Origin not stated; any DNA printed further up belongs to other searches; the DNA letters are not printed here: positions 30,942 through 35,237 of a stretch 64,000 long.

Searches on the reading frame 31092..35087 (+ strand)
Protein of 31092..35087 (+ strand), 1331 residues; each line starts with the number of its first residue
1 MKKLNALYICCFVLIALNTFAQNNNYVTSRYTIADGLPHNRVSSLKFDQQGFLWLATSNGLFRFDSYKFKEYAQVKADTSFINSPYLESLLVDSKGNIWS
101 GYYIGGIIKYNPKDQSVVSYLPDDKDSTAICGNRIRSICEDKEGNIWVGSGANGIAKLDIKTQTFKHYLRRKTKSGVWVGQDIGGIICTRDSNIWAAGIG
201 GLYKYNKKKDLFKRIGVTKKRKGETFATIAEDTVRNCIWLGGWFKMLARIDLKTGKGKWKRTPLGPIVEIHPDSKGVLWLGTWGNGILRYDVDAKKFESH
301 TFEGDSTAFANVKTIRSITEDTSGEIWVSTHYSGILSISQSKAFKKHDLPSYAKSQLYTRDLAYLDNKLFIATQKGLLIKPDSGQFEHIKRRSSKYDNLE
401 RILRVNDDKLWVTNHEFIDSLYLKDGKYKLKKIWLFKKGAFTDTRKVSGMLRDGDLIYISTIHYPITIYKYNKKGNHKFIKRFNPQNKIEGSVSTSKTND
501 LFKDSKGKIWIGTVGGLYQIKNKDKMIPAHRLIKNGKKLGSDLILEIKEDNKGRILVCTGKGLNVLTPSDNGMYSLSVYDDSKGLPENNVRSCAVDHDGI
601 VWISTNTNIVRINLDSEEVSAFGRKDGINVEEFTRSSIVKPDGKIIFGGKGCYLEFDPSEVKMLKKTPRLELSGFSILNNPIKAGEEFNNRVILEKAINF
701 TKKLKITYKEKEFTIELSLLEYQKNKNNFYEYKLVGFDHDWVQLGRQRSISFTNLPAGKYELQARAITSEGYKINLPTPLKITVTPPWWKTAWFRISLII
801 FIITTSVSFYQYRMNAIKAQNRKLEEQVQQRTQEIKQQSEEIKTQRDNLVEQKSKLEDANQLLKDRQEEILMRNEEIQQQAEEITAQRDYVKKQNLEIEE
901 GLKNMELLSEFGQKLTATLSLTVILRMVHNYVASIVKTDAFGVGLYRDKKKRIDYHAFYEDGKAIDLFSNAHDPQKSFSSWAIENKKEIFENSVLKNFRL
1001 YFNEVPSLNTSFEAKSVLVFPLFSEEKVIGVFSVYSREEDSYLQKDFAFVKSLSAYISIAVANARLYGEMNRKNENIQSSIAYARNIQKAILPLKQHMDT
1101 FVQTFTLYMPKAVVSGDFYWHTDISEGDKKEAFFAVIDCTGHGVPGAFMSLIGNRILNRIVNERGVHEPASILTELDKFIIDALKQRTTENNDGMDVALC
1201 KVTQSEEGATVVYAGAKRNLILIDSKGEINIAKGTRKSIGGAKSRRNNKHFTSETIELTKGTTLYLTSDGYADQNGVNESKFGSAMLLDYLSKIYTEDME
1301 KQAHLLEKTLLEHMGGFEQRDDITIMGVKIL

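Call 41: search_protein_families(library=pfam, proteins=[window:31092-35087:+], max_evalue=0.00001)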
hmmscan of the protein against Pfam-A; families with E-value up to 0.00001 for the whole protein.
window:31092-35087:+ (1331 aa): 5 families
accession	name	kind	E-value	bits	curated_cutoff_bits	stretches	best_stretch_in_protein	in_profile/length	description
PF07494.17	Reg_prop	-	1.2e-30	102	20.4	0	132-150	4-22/24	Two component regulator propeller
PF07228.17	SpoIIE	-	6.5e-19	69.1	25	1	1130-1329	3-190/192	Stage II sporulation protein E (SpoIIE)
PF07495.19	Y_Y_Y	-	3e-15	56.3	26.6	1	722-775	2-55/65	Y_Y_Y domain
PF13185.12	GAF_2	-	1.1e-11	45.5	28.6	1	919-1061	2-135/136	GAF domain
PF13492.12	GAF_3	-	1.1e-08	36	27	1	921-1063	2-129/129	GAF domain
